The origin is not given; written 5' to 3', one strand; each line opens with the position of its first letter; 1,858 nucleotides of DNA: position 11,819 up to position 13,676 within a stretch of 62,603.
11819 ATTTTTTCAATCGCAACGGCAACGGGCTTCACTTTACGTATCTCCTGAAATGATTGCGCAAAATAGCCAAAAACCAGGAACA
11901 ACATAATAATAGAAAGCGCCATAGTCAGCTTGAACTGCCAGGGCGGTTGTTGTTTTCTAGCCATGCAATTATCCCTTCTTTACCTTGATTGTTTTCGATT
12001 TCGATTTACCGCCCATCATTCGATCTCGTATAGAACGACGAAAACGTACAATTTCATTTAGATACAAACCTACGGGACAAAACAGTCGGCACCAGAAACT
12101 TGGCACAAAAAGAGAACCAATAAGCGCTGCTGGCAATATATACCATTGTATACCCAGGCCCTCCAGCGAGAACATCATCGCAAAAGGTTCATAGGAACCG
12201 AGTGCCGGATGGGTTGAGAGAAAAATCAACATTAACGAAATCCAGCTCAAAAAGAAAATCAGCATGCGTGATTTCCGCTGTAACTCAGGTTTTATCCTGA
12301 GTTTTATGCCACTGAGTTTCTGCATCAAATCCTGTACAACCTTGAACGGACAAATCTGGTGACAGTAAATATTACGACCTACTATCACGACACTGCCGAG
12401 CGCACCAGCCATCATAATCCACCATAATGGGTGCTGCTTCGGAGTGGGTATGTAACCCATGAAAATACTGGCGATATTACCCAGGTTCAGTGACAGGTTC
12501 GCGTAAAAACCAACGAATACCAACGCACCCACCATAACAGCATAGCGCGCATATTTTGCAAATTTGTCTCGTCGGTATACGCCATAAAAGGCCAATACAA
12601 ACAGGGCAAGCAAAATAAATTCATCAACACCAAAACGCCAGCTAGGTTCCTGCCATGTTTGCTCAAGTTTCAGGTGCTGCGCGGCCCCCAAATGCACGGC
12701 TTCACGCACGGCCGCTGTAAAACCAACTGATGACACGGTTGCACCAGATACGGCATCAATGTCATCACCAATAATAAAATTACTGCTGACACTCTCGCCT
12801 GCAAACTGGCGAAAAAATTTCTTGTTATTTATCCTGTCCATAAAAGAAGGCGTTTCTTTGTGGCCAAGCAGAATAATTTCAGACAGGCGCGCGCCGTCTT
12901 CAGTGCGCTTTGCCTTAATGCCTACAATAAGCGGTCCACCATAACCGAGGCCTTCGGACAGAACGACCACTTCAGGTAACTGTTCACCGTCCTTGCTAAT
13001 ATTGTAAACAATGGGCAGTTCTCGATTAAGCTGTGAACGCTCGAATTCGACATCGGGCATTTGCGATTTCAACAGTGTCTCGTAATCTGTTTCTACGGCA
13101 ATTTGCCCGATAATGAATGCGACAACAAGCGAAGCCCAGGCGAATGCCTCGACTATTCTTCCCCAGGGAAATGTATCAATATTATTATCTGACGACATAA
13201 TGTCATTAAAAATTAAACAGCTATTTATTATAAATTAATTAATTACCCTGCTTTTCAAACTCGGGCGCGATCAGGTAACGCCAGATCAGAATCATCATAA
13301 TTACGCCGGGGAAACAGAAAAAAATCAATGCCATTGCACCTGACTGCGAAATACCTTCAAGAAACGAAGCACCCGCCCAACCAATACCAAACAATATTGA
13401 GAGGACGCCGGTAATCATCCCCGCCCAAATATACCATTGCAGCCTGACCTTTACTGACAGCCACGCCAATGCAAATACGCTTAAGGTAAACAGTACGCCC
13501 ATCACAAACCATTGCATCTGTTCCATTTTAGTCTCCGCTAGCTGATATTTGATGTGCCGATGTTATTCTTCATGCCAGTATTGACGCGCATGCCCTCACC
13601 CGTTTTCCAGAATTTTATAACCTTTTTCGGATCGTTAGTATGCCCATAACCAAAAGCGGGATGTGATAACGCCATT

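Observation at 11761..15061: pceABC-like respiratory reductive dehalogenase module in a nap/sat gammaproteobacterial chromosome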

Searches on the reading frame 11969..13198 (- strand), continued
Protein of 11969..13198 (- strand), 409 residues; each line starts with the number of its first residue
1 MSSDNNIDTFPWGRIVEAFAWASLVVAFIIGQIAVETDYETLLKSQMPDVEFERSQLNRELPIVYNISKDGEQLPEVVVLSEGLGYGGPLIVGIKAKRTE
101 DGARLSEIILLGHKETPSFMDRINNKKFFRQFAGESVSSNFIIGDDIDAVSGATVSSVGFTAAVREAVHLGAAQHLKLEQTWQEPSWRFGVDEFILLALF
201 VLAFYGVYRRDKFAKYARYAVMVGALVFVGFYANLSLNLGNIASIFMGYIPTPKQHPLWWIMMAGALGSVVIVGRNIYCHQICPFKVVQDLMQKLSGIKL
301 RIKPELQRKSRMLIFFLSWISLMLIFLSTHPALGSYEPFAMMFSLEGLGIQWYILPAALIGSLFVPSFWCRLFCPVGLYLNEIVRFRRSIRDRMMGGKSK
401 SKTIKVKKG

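Call 80: fold_search(model_id=the predicted structure, library=pdb)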
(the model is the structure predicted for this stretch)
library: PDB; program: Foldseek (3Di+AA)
matches with E <= 10: 267; with E <= 0.001: 1
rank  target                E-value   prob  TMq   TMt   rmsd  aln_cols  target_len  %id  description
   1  7zc6_G                2.8e-04  1.00  0.25  0.48   8.9       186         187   19  Na+ - translocating ferredoxin: NAD+ reductase (Rnf) of C. tetanomorphum (released 2022-09-28)
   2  8rb9_G                1.5e-03  1.00  0.24  0.47  10.2       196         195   19  Cryo-EM structure of the NADH:ferredoxin oxidoreductase RNF from Azotobacter vinelandii, NADH added (released 2024-06-26)
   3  8ahx_G                2.1e-03  1.00  0.25  0.46  10.2       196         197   19  Cryo-EM structure of the nitrogen-fixation associated NADH:ferredoxin oxidoreductase RNF from Azotobacter vinelandii (released 2023-11-01)
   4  8rb8_G                4.1e-03  1.00  0.25  0.47   8.9       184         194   21  Cryo-EM structure of the NADH:ferredoxin oxidoreductase RNF from Azotobacter vinelandii, purified with 2-ME/TCEP, NADH (released 2024-06-26)
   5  8a1y_C                1.3e-02  1.00  0.21  0.32   9.2       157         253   16  Sodium pumping NADH-quinone oxidoreductase with inhibitor HQNO (released 2023-06-14)
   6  7xk3_C                1.9e-02  1.00  0.21  0.32   6.6       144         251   19  Cryo-EM structure of Na+-pumping NADH-ubiquinone oxidoreductase from Vibrio cholerae, state 1 (released 2022-07-20)
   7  8ad0_C                2.3e-02  1.00  0.20  0.31   7.3       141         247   20  X-ray structure of Na+-NQR from Vibrio cholerae in different conformation at 3.1 A (released 2023-07-12)
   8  4xhf_B                3.2e-02  0.99  0.20  0.34   9.3       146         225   18  Crystal structure of Shewanella oneidensis NqrC (released 2015-12-16)
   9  4xhf_D                3.2e-02  0.99  0.19  0.32   7.1       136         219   20  Crystal structure of Shewanella oneidensis NqrC (released 2015-12-16)
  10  8a1u_C                3.9e-02  0.99  0.21  0.32   8.9       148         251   18  Sodium pumping NADH-quinone oxidoreductase with substrates NADH and Q2 (released 2023-09-20)
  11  4xhf_C                3.9e-02  0.98  0.19  0.33   8.9       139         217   19  Crystal structure of Shewanella oneidensis NqrC (released 2015-12-16)
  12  4xa7                  4.3e-02  1.00  0.21  0.36   5.0       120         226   20  Soluble part of holo NqrC from V. harveyi (released 2015-03-18)
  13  4xhf_A                4.6e-02  0.97  0.19  0.32   8.9       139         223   19  Crystal structure of Shewanella oneidensis NqrC (released 2015-12-16)
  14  8a1t_C                5.3e-02  1.00  0.20  0.32   5.0       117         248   21  Sodium pumping NADH-quinone oxidoreductase (released 2023-06-14)
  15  9u5g_C                5.9e-02  1.00  0.21  0.32   5.4       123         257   18  Cryo-EM structure of Na+-translocating NADH-ubiquinone oxidoreductase NqrC-T225Y mutant from Vibrio cholerae (released 2025-06-25)
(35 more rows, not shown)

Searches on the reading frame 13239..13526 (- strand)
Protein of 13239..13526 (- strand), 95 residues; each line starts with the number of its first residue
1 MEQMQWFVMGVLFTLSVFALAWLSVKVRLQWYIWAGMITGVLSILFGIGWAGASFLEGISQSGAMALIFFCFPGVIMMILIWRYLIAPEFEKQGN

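Call 3: search_protein_families(library=pfam, proteins=[window:13239-13526:-], max_evalue=0.1)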
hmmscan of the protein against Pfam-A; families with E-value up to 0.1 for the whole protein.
window:13239-13526:- (95 aa): 1 family
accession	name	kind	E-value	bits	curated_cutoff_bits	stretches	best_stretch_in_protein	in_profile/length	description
PF06826.17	Asp-Al_Ex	-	0.068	13.4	27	0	4-82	84-162/167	Predicted Permease Membrane Region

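Call 4: search_protein_families(library=ncbifam, proteins=[window:13239-13526:-], max_evalue=0.1)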
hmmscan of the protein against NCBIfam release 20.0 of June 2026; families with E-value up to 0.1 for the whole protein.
window:13239-13526:- (95 aa): 0 families

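Call 9: search_solved_structures(query=window:13239-13526:-, max_evalue=10, show_alignments=3)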
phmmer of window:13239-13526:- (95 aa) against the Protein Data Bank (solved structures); distinct sequences matched with E-value up to 10: 0.

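Call 22: search_solved_structures(query=A1, max_evalue=10, show_alignments=3)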
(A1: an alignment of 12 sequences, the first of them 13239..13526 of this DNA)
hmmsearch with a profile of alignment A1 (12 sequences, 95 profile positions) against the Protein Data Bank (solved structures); distinct sequences matched with E-value up to 10: 5.
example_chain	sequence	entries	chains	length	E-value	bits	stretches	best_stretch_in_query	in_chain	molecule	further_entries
8q4h_C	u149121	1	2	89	0.0078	19.8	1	3-83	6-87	Probable tetrachloroethene reductive dehalogenase membrane anchor protein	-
5mdx_4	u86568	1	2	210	0.27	14.8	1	29-82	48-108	Chlorophyll a-b binding protein, chloroplastic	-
7oui_4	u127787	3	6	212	0.28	14.8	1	29-82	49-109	Chlorophyll a-b binding protein, chloroplastic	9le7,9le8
8z9d_44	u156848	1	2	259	0.92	13.2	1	29-82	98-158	Chlorophyll a-b binding protein CP24, chloroplastic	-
7xna_A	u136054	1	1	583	7.7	10.2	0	8-55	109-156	Somatostatin receptor type 2,Endo-1,4-beta-xylanase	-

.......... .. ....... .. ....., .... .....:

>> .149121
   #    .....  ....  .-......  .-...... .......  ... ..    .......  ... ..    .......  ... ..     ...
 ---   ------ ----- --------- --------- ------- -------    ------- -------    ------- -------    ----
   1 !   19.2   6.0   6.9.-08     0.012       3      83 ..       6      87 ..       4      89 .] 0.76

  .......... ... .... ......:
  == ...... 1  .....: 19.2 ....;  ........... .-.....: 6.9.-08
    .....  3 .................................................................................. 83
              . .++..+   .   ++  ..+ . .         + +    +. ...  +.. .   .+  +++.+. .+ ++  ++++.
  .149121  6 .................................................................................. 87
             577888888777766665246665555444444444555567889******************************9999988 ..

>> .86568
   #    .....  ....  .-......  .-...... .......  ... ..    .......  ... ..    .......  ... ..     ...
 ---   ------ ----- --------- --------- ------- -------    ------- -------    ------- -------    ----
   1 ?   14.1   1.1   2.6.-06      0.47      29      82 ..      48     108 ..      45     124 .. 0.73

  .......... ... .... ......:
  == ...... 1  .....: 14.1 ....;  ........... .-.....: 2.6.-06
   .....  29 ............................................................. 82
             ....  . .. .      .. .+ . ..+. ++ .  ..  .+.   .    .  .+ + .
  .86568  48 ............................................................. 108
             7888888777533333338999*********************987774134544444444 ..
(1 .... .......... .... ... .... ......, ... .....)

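Call 23: search_protein_families(library=pfam, alignment_id=A1, max_evalue=10)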
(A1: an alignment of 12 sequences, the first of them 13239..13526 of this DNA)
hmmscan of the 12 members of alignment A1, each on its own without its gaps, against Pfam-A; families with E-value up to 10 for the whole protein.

A. member 1, window:13239-13526:- (95 aa): 2 families
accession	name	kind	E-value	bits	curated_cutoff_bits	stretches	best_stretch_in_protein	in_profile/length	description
PF06826.17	Asp-Al_Ex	-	0.068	13.4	27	1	4-82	84-162/167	Predicted Permease Membrane Region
PF10716.14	NdhL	-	0.28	11.6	25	1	48-78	37-64/76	NADH dehydrogenase transmembrane subunit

B. families by the number of members that match (of 12 scanned): 15 families
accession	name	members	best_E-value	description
PF11992.13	TgpA_N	3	2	TgpA N-terminal domain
PF18895.5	T4SS_pilin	2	1.7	Type IV secretion system pilin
PF14235.11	DUF4337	2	3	Domain of unknown function (DUF4337)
PF03733.18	YccF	1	0.038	Inner membrane component domain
PF06826.17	Asp-Al_Ex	1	0.068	Predicted Permease Membrane Region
PF17367.7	NiFe_hyd_3_EhaA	1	0.088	NiFe-hydrogenase-type-3 Eha complex subunit A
PF10716.14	NdhL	1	0.28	NADH dehydrogenase transmembrane subunit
PF00689.26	Cation_ATPase_C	1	1.1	Cation transporting ATPase, C-terminus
PF11026.13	DUF2721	1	1.3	Protein of unknown function (DUF2721)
PF03669.18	ASTER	1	1.7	PAT complex subunit Asterix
PF19723.4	DUF6216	1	2.5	Family of unknown function (DUF6216)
PF00032.22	Cytochrom_B_C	1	3.1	Cytochrome b(C-terminal)/b6/petD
PF25587.1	Rv2743c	1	4.2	Rv2743c family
PF18949.5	DUF5693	1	7.1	Family of unknown function (DUF5693)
PF17093.10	PBP_N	1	8.7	Penicillin-binding protein N-terminus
